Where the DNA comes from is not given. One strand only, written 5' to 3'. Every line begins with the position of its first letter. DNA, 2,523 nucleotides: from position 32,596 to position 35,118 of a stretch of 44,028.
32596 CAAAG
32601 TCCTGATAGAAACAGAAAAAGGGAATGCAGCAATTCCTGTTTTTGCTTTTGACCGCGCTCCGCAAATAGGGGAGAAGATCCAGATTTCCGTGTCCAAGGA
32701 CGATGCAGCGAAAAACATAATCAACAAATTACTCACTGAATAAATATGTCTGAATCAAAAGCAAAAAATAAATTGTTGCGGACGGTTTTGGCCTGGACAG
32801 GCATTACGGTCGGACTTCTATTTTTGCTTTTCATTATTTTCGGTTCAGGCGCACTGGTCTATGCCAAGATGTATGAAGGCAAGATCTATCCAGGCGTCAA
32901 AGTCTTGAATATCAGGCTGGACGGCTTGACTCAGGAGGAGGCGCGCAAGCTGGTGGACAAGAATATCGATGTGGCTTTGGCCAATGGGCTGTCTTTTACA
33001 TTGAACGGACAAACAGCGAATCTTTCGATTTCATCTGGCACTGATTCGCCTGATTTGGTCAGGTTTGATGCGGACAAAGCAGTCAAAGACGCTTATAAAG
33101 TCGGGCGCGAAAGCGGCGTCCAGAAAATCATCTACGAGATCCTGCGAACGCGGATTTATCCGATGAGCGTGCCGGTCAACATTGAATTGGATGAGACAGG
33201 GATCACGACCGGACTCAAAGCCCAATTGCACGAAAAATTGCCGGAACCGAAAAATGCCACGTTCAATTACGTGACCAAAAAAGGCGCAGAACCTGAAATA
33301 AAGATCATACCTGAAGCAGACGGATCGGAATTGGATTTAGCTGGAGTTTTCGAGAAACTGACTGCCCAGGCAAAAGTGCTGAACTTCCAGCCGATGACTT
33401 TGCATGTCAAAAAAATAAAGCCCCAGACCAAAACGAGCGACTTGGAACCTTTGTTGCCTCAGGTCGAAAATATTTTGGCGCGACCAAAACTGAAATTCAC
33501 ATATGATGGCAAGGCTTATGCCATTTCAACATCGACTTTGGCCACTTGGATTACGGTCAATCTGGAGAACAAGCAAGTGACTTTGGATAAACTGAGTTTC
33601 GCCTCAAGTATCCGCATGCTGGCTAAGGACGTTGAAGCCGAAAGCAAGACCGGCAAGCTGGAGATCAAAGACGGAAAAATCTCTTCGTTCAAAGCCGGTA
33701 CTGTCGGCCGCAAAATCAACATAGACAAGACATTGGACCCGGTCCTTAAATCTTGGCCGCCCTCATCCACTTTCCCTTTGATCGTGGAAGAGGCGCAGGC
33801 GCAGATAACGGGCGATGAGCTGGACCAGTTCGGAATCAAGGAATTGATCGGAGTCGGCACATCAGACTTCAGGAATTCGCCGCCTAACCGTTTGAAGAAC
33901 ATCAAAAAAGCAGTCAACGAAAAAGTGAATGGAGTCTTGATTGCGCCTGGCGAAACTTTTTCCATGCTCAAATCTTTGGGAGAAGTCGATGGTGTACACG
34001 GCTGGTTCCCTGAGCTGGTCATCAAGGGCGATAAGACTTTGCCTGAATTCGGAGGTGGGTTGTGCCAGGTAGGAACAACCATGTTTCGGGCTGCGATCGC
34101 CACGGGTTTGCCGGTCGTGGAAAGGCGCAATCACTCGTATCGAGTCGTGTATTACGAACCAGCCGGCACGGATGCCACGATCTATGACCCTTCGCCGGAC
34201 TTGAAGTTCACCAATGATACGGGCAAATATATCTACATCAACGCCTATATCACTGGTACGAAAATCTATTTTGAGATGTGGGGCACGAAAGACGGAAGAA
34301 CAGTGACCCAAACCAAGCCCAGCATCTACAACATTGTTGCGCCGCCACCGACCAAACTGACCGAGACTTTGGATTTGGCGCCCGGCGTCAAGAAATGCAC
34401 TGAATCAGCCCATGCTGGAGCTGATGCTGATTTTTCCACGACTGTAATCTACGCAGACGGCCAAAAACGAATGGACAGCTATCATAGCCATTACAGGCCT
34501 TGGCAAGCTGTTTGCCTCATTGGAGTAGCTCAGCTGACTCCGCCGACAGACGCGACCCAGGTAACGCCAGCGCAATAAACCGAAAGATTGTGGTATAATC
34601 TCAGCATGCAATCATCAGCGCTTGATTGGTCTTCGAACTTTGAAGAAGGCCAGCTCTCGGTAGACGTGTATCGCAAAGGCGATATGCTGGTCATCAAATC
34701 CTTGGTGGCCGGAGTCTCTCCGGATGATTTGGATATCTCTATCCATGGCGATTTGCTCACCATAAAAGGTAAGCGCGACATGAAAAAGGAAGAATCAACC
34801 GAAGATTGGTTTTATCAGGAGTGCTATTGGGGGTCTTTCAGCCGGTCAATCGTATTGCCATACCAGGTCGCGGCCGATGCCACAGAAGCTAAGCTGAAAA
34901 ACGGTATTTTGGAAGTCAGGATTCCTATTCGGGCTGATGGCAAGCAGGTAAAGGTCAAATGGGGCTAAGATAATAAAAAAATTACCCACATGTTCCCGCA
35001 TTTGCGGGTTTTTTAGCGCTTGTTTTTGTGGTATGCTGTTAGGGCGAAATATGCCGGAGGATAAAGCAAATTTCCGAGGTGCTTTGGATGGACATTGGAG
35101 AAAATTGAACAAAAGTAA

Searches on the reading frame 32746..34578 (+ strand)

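Call 14: search_protein_families(library=pfam, proteins=[window:32746-34578:+], max_evalue=0.001)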
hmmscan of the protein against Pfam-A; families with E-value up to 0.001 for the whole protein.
window:32746-34578:+ (610 aa): 2 families
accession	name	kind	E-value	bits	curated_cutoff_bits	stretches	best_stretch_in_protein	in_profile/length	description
PF04294.18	VanW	-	2.3e-38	131.1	27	1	381-512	1-130/130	VanW like protein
PF12229.13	PG_binding_4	-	6.1e-14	52.6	22.1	2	106-207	11-106/117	Putative peptidoglycan binding domain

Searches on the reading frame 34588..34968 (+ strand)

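Call 14: search_protein_families(library=pfam, proteins=[window:34588-34968:+], max_evalue=0.001)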
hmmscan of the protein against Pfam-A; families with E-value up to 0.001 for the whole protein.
window:34588-34968:+ (126 aa): 2 families
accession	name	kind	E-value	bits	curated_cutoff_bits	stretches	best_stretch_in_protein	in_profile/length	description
PF00011.27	HSP20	-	7.1e-18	65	20.8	1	32-120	7-93/102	Hsp20/alpha crystallin family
PF17886.7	ArsA_HSP20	-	6.6e-09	35.6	22.5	1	42-111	12-62/63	HSP20-like domain found in ArsA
